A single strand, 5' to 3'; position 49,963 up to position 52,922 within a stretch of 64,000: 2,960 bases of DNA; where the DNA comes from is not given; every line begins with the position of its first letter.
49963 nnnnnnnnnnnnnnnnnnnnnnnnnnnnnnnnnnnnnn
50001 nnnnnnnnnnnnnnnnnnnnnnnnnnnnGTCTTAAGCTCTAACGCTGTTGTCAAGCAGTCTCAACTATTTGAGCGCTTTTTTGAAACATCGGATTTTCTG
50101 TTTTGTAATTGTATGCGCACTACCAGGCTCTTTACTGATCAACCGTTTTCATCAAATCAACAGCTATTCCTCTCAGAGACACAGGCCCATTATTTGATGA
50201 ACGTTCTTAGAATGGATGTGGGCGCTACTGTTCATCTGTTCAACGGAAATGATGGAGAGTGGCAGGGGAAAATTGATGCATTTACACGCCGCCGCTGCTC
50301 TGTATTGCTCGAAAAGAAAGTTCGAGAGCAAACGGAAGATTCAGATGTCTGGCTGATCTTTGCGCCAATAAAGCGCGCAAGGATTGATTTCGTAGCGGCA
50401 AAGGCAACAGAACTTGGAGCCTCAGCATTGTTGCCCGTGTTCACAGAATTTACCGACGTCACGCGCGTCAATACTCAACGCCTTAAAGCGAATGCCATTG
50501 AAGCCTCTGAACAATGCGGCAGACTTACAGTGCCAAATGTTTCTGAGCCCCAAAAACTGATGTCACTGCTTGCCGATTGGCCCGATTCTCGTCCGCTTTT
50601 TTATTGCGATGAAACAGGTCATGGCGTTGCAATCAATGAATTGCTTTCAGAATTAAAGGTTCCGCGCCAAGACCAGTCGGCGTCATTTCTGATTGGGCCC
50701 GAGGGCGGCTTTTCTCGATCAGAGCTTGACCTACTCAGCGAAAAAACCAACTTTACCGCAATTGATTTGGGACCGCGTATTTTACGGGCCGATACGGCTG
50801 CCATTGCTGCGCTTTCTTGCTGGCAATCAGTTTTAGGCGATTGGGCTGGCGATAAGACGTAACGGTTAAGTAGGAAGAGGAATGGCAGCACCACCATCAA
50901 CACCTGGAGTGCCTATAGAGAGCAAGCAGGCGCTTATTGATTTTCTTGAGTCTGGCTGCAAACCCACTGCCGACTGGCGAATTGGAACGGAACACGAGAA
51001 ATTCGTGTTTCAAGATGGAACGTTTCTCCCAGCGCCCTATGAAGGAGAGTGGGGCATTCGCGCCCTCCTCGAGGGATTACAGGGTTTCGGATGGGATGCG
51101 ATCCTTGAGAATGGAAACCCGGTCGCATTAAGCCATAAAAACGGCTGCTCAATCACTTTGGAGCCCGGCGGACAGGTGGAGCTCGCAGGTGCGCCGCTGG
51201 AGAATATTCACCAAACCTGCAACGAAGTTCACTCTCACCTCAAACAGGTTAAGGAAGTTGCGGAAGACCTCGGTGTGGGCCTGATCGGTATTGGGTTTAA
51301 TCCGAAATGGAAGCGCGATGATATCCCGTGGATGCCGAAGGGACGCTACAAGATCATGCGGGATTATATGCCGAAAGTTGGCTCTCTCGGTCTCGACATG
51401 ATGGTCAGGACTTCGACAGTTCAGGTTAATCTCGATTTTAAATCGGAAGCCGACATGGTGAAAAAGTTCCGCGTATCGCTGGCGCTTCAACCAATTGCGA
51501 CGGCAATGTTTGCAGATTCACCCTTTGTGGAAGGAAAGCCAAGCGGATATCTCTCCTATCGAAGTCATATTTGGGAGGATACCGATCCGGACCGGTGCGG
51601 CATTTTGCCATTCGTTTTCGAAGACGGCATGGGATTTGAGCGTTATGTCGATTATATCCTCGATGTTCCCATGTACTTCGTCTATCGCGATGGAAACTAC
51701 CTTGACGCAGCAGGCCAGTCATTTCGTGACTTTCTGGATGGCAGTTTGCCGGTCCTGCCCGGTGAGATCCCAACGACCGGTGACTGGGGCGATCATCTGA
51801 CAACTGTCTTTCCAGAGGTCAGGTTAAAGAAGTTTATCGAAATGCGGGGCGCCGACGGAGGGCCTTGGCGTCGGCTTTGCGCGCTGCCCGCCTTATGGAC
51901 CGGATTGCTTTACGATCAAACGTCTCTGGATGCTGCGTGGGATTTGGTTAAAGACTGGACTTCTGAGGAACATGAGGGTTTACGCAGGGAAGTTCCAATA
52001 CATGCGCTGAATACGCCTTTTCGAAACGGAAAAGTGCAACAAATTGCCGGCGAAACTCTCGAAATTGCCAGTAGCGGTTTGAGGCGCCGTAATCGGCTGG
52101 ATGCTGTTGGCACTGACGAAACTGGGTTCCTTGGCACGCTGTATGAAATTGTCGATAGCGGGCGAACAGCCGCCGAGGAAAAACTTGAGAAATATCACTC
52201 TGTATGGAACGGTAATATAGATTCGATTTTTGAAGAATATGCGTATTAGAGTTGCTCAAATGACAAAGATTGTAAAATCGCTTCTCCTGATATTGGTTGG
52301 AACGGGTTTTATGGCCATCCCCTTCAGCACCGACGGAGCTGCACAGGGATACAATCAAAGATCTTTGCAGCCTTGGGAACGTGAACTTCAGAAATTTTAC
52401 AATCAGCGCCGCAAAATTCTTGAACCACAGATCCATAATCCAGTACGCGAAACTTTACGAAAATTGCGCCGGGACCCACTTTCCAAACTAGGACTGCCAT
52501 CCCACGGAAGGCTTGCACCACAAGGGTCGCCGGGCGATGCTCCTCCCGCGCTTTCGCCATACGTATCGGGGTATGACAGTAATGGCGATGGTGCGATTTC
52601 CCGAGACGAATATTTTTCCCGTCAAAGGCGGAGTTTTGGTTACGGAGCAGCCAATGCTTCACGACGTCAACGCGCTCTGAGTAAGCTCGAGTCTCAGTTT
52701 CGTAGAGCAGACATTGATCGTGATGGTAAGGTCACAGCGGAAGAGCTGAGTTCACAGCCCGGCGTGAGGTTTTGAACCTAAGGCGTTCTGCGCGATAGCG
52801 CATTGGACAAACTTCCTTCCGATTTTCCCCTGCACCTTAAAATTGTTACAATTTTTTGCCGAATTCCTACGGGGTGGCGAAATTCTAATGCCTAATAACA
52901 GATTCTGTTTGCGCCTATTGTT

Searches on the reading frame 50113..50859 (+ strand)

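Call 44: search_protein_families(library=pfam, proteins=[window:50113-50859:+], max_evalue=0.0001)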
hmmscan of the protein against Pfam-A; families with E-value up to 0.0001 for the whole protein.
window:50113-50859:+ (249 aa): 2 families
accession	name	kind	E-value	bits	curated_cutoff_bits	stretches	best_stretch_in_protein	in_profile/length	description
PF04452.19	Methyltrans_RNA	-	1e-41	142.7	23.9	1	77-238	5-165/165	RNA methyltransferase domain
PF20260.4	PUA_4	-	5.6e-10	39.6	23.9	1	21-64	2-45/48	RNA methyltransferase PUA domain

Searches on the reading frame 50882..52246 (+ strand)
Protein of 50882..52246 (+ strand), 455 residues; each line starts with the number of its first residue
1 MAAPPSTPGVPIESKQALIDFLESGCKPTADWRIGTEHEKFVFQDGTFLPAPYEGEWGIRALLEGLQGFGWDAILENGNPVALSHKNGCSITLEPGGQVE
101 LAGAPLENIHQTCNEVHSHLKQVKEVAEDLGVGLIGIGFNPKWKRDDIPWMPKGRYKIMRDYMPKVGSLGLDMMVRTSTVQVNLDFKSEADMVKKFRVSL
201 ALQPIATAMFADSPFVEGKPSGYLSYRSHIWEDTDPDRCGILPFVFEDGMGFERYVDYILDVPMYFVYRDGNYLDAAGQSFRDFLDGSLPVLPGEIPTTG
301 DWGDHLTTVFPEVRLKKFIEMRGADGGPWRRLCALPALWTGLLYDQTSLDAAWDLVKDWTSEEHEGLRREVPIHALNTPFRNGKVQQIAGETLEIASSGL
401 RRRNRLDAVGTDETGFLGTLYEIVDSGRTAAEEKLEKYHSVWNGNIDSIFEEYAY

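Call 44: search_protein_families(library=pfam, proteins=[window:50882-52246:+], max_evalue=0.0001)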
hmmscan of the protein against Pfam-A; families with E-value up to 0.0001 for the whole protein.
window:50882-52246:+ (455 aa): 1 family
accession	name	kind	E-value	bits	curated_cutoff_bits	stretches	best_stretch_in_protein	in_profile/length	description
PF04107.18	GCS2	-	1.4e-94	317.2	21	1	52-359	2-290/291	Glutamate-cysteine ligase family 2(GCS2)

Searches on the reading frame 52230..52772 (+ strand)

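Call 44: search_protein_families(library=pfam, proteins=[window:52230-52772:+], max_evalue=0.0001)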
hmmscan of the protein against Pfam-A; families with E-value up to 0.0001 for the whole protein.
window:52230-52772:+ (181 aa): 4 families
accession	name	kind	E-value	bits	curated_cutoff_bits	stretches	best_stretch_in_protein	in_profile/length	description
PF13202.12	EF-hand_5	-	2.7e-10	39.7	25.9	1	153-174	1-22/25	EF hand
PF00036.39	EF-hand_1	-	3.1e-08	33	25.4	0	153-173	2-22/29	EF hand domain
PF13405.12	EF-hand_6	-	5.8e-07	29.1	25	0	153-173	2-22/30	EF-hand domain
PF13499.12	EF-hand_7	-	7.6e-07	29.8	30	1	115-173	11-62/67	EF-hand domain pair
